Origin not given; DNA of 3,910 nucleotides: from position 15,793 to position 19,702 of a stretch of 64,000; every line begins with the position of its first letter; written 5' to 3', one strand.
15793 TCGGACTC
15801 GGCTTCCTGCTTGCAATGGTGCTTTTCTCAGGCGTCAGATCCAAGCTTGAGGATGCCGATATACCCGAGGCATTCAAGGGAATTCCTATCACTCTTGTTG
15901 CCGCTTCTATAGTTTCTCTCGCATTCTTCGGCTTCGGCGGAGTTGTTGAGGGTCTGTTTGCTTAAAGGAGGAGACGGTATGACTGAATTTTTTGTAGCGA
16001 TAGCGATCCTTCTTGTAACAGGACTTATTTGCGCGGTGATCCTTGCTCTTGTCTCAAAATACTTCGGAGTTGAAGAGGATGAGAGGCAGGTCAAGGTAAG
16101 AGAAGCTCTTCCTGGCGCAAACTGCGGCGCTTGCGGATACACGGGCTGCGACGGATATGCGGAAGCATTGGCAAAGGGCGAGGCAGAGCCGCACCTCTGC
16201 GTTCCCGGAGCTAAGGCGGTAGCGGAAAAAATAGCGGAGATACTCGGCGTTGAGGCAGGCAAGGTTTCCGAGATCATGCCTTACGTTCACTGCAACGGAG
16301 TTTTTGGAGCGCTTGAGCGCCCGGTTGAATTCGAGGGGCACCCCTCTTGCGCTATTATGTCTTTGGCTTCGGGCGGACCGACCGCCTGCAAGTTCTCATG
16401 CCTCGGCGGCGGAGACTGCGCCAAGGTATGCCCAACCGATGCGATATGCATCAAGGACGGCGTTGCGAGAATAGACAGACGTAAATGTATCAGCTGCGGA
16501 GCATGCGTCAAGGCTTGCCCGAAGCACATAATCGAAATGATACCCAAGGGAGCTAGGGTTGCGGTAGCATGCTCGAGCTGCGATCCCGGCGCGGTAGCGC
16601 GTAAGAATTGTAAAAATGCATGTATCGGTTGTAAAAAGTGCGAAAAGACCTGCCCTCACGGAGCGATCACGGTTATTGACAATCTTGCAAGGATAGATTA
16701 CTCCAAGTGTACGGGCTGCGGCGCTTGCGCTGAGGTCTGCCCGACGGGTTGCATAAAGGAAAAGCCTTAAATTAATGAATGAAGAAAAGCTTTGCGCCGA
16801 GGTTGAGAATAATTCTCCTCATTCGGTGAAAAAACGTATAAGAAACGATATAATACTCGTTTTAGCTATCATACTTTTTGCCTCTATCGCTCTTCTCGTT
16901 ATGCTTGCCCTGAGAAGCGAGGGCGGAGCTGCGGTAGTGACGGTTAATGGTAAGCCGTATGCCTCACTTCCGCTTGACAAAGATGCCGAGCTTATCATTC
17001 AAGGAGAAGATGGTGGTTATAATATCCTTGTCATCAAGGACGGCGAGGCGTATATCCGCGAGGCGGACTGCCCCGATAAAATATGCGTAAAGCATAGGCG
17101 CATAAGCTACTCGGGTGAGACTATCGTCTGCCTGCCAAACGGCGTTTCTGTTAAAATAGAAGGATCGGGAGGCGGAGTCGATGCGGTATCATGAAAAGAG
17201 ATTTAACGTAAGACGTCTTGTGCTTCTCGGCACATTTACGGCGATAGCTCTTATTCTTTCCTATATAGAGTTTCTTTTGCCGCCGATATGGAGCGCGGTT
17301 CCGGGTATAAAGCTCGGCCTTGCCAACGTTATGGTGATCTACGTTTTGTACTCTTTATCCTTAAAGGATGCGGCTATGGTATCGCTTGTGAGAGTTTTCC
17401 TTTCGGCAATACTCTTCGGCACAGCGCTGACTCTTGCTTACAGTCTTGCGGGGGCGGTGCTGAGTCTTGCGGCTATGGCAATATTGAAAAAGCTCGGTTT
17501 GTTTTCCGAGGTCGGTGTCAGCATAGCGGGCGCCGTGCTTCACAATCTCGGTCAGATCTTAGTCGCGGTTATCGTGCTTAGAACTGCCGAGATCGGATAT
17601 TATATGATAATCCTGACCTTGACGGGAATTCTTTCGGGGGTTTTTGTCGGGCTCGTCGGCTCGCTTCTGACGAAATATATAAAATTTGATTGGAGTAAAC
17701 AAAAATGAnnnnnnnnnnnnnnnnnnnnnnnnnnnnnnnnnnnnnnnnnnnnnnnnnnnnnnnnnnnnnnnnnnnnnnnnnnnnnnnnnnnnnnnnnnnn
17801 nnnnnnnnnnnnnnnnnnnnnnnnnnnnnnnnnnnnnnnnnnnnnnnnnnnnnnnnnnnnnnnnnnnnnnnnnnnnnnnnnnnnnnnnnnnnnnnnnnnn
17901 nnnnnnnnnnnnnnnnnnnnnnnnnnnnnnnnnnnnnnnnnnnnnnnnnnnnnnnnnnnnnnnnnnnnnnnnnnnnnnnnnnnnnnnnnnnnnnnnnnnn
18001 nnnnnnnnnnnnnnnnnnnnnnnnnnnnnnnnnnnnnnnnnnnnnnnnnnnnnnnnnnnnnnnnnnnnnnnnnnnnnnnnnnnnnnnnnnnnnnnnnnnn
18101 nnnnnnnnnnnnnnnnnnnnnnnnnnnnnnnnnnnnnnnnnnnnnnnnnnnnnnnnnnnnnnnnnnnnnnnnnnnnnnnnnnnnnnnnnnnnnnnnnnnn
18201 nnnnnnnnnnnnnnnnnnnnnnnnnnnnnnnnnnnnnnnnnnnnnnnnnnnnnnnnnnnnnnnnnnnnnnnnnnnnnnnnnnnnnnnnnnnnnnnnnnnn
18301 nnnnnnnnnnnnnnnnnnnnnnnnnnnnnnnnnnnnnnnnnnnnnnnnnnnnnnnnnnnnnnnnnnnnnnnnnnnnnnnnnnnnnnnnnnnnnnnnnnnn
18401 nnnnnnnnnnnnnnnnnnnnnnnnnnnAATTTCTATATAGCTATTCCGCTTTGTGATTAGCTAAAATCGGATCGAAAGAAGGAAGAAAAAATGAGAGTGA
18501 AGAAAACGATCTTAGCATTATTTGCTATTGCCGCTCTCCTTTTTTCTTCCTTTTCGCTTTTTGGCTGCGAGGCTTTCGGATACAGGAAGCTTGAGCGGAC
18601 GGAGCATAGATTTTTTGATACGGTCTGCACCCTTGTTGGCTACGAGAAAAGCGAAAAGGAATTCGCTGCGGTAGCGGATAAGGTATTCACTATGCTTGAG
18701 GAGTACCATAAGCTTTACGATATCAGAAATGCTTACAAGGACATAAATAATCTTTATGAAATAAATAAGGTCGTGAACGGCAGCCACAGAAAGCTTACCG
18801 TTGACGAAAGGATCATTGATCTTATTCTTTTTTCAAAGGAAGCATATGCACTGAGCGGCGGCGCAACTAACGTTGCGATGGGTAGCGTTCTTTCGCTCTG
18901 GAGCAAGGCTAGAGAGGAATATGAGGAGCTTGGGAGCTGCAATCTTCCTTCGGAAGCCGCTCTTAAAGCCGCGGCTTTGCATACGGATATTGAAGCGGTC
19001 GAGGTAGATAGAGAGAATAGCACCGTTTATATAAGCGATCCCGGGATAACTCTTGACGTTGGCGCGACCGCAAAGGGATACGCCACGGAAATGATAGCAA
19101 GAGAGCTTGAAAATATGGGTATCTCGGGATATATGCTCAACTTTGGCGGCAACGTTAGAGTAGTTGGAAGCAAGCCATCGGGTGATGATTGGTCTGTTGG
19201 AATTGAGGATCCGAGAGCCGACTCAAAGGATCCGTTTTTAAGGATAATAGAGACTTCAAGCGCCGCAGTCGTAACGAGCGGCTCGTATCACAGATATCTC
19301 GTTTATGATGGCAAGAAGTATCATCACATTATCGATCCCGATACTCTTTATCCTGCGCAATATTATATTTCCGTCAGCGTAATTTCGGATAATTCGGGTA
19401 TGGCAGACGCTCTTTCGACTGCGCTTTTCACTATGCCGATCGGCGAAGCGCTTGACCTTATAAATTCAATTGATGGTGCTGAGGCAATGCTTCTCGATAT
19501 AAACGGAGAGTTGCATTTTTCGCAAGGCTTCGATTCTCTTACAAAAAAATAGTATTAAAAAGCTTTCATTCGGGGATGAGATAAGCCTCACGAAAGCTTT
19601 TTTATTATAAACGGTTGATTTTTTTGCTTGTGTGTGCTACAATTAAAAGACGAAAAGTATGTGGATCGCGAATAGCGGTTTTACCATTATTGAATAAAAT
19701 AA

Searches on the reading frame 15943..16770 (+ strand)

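Call 68: search_protein_families(library=pfam, proteins=[window:15943-16770:+], max_evalue=0.00001)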
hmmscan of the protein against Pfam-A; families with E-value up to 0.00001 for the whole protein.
window:15943-16770:+ (275 aa): 13 families
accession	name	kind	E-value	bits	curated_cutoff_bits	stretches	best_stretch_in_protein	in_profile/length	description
PF00037.32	Fer4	-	6.3e-24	83.2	21.1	2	250-272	2-24/24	4Fe-4S binding domain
PF12837.12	Fer4_6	-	4.3e-19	67.9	25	2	249-271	2-24/24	4Fe-4S binding domain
PF12838.12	Fer4_7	-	4e-16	59.7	27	2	227-270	2-52/52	4Fe-4S dicluster domain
PF13237.11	Fer4_10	-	2.5e-15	56.6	25.5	2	224-267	6-53/53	4Fe-4S dicluster domain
PF04060.18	FeS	-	5.1e-14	52.1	23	1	56-88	1-33/33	Putative Fe-S cluster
PF13187.11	Fer4_9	-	3e-13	50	27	2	226-271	1-52/52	4Fe-4S dicluster domain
PF14697.11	Fer4_21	-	9.4e-13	48.5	35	1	225-272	6-58/59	4Fe-4S dicluster domain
PF25160.1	LdpA_Fe-S-bd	-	4.2e-10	39.7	27.6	0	159-200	9-46/49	LdpA Fe-S cluster-binding domain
PF12797.12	Fer4_2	-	5.3e-10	39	24.5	1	251-268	5-22/22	4Fe-4S binding domain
PF13484.11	Fer4_16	-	3.9e-08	34.4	30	0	181-239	1-65/66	4Fe-4S double cluster binding domain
PF12798.12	Fer4_3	-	8.4e-08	32.9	27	0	182-195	1-14/15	4Fe-4S binding domain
PF12800.12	Fer4_4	-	2e-06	28.1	24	0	181-193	3-15/17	4Fe-4S binding domain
PF13534.11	Fer4_17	-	3.1e-06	28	22.2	0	181-240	1-59/61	4Fe-4S dicluster domain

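Call 69: search_protein_families(library=padloc, proteins=[window:15943-16770:+], max_evalue=0.00001)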
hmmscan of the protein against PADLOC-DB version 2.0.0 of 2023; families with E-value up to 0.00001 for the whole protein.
window:15943-16770:+ (275 aa): 1 family
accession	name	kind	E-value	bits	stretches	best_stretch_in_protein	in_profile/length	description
PDLC02510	BrxP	-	1.4e-06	24.8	1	225-273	462-509/779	BrxP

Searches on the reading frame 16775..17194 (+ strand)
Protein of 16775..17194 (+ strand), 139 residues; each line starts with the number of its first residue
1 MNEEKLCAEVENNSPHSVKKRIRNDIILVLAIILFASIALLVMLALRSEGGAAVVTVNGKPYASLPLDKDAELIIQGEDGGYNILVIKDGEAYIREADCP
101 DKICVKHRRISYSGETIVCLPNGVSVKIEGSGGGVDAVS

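Call 68: search_protein_families(library=pfam, proteins=[window:16775-17194:+], max_evalue=0.00001)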
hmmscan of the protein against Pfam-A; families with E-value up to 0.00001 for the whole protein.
window:16775-17194:+ (139 aa): 1 family
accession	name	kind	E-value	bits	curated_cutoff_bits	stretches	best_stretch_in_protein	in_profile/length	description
PF07009.16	NusG_II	-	1.1e-30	106.4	29.6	1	29-131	2-106/107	NusG domain II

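Call 69: search_protein_families(library=padloc, proteins=[window:16775-17194:+], max_evalue=0.00001)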
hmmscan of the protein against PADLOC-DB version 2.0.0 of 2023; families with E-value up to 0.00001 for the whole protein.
window:16775-17194:+ (139 aa): 0 families

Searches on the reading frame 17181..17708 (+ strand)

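Call 68: search_protein_families(library=pfam, proteins=[window:17181-17708:+], max_evalue=0.00001)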
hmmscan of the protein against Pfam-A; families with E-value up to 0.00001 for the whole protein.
window:17181-17708:+ (175 aa): 1 family
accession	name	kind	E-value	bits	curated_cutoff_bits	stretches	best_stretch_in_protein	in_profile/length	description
PF07456.16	Hpre_diP_synt_I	-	3.9e-36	124.7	30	1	19-162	1-146/147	Heptaprenyl diphosphate synthase component I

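Call 69: search_protein_families(library=padloc, proteins=[window:17181-17708:+], max_evalue=0.00001)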
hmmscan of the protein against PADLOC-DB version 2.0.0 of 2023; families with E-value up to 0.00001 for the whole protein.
window:17181-17708:+ (175 aa): 0 families

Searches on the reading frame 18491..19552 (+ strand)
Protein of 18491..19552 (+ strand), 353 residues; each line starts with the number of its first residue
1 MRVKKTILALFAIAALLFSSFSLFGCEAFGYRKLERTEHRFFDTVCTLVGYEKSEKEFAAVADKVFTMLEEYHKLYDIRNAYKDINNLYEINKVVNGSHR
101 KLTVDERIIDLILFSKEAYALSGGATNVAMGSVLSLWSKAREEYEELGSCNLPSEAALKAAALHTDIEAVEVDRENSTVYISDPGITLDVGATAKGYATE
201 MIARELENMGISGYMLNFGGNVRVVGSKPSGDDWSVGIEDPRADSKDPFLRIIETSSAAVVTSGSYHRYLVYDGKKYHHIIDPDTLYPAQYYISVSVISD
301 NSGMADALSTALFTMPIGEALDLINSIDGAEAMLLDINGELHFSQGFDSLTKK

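Call 68: search_protein_families(library=pfam, proteins=[window:18491-19552:+], max_evalue=0.00001)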
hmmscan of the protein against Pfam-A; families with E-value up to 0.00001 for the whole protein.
window:18491-19552:+ (353 aa): 1 family
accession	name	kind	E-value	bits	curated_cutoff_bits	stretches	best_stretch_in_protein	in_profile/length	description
PF02424.20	ApbE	-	1.3e-66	225.3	25.6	1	42-333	1-265/266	ApbE family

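Call 69: search_protein_families(library=padloc, proteins=[window:18491-19552:+], max_evalue=0.00001)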
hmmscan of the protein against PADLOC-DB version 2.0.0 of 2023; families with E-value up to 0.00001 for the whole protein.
window:18491-19552:+ (353 aa): 0 families
